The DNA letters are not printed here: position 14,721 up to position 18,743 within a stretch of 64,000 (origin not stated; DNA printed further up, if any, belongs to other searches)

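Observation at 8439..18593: Orphan SctQ/FliN-type SpoA gene embedded in an operon with two giant TPR/transglutaminase-like proteins and an unknown lipoprotein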

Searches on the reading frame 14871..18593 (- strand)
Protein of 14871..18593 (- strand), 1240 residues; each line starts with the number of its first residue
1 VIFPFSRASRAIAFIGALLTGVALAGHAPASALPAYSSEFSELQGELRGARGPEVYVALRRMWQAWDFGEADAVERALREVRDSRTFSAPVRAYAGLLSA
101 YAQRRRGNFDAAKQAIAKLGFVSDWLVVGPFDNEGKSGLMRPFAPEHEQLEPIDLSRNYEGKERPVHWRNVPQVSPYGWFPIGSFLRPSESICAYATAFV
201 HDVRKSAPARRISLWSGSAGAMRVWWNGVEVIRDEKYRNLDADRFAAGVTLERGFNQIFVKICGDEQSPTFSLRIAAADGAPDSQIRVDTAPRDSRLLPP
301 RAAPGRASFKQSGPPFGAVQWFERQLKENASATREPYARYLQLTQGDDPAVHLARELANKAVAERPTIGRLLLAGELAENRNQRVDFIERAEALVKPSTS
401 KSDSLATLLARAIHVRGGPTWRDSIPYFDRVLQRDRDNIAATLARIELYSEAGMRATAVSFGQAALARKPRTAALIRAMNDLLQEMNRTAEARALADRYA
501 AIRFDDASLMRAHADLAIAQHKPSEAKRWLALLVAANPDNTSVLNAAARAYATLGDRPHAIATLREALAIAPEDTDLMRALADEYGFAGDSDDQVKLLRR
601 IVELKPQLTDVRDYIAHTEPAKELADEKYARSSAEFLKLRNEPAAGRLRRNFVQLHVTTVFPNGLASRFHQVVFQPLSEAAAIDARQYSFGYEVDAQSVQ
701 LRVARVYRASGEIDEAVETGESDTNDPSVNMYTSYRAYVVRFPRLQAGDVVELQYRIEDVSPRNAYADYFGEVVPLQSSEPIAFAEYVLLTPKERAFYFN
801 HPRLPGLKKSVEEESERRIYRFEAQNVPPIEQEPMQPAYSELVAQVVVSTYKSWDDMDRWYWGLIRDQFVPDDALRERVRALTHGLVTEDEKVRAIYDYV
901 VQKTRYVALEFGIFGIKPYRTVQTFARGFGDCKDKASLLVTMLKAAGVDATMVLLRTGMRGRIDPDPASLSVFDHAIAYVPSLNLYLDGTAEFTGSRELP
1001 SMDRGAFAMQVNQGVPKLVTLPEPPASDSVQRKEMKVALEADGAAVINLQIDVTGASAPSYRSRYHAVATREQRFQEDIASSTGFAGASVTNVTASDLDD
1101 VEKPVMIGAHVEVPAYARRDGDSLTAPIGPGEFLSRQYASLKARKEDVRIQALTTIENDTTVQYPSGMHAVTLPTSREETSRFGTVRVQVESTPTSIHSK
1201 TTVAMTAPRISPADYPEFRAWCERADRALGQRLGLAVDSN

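Call 5: search_protein_families(library=pfam, proteins=[window:14871-18593:-], max_evalue=0.1)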
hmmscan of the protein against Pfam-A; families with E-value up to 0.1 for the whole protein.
window:14871-18593:- (1240 aa): 12 families
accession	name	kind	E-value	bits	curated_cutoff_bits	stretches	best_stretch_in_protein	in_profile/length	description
PF12969.12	DUF3857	-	1.4e-26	94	24.6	1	662-830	1-169/170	Domain of Unknown Function with PDB structure (DUF3857)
PF14559.12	TPR_19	-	9.7e-09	35.9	25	1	517-581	1-64/68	Tetratricopeptide repeat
PF01841.26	Transglut_core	-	1.2e-08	35.6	23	1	879-954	4-76/108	Transglutaminase-like superfamily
PF13181.12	TPR_8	-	1.1e-06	28.8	25.7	0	543-574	3-34/34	Tetratricopeptide repeat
PF13428.12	TPR_14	-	4.3e-05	24.2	23.5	1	544-583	4-43/44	Tetratricopeptide repeat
PF12970.12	DUF3858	-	4.6e-05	24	27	1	1143-1220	24-101/116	Domain of Unknown Function with PDB structure (DUF3858)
PF13176.12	TPR_7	-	0.00057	20.2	27.9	1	544-576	2-34/36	Tetratricopeptide repeat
PF07719.23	TPR_2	-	0.0097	16.4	27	1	543-574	3-34/34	Tetratricopeptide repeat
PF23914.1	TPR_CcmH_CycH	-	0.011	16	42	1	505-575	82-155/158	Cytochrome c-type biogenesis protein H TPR domain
PF00515.34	TPR_1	-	0.014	15.7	27.8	0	548-574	8-34/34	Tetratricopeptide repeat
PF13432.12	TPR_16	-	0.016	16.1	32.7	1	512-574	2-64/65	Tetratricopeptide repeat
PF13414.12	TPR_11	-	0.037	14.2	26.8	0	549-580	2-33/42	TPR repeat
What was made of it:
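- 14871..18593 (-): giantA: exported 1240-aa protein. N-terminal helical region plus beta-sandwich, TPR superhelix, then DUF3857 / transglutaminase-like core / DUF3858. Catalytic Cys932 (15798-15800), His975 (15669-15671) and Asp988 (15630-15632) are intact. Pfam (call 5).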

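Call 6: search_protein_families(library=ncbifam, proteins=[window:14871-18593:-], max_evalue=0.1)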
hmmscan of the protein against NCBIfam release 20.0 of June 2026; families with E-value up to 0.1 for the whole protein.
window:14871-18593:- (1240 aa): 12 families
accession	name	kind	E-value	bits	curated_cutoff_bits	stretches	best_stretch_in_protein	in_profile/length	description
TIGR02917.1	PEP_TPR_lipo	equivalog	4.2e-13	48.1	312.2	1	423-608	517-702/899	XrtA/PEP-CTERM system TPR-repeat protein PrsT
NF040959.1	MamA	equivalog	1.7e-05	24.4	200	1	449-605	47-203/204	magnetosome protein MamA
NF008757.0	PRK11788.1-5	equivalog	5.3e-05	22.5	363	0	511-623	218-330/388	lipopolysaccharide assembly protein LapB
NF052400.1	M48_BAM_BepA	equivalog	5.7e-05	22.1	570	1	483-642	317-476/483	beta-barrel assembly-enhancing protease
NF047558.1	TPR_END_plus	domain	0.0002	21.3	32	1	548-579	6-37/56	TPR end-of-group domain-containing protein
NF033920.0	C39_PA2778_fam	equivalog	0.00098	18.6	150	1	468-572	152-255/255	PA2778 family cysteine peptidase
TIGR03939.1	PGA_TPR_OMP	equivalog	0.0034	15.6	366.65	1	535-607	389-461/800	poly-beta-1,6 N-acetyl-D-glucosamine export porin PgaA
NF052415.1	T3SS_chap_SctY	equivalog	0.0047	17.4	70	1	507-571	6-70/106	type III secretion apparatus assembly chaperone SctY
TIGR02521.1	type_IV_pilW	equivalog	0.011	15.3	154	1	518-578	42-102/234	type IV pilus biogenesis/stability protein PilW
NF040561.1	PrimPol_Msp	equivalog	0.028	13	200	1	488-615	6-129/515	CRISPR-associated primase-polymerase type A1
NF007302.0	PRK09782.1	equivalog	0.036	12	1223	1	447-616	553-721/990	phage receptor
NF008520.0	PRK11447.1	equivalog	0.038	11.7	858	0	485-575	247-337/1157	cellulose synthase complex outer membrane protein BcsC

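Call 45: search_solved_structures(query=window:14871-18593:-, max_evalue=0.01)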
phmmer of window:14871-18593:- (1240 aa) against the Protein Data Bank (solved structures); distinct sequences matched with E-value up to 0.01: 13.
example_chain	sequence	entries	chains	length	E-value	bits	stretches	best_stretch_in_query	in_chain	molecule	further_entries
9qhb_A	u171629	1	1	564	8.6e-11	43.7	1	422-616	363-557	Engineered tetratricopeptide repeat protein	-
8bu0_A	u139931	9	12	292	4e-08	34.8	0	549-616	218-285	Consensus tetratricopeptide repeat protein | Crystal structure of an 8-repeat consensus TPR superhelix with Zinc. | Monomer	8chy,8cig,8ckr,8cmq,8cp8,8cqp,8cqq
9gzg_A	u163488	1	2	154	1.1e-05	26.7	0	548-617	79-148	Engineered CTPR protein with glutamic acids for conductivity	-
9qhc_A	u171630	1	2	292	6.5e-05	24.2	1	423-609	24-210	Engineered tetratricopeptide repeat protein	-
7obi_A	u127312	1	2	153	0.00029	22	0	536-612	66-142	CTPR-rv4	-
2fo7_A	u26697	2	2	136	0.0017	19.5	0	549-609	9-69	SYNTHETIC CONSENSUS TPR PROTEIN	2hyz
3kd4_A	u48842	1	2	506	0.0017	19.5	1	808-974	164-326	Putative protease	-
8ch0_A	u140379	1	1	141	0.0018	19.4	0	548-609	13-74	Consensus tetratricopeptide repeat protein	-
5fzr_A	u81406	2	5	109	0.0022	19.1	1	514-604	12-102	DESIGNED TPR PROTEIN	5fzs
5fzq_A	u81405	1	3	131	0.0034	18.5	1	514-605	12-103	DESIGNED TPR PROTEIN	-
8ump_A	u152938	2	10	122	0.0067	17.5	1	532-608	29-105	T33-ml35-redesigned-TPR-domain-fold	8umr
6v8e_A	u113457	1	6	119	0.0071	17.4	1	528-616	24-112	Designed protein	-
1na0_A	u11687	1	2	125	0.0078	17.3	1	525-616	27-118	designed protein CTPR3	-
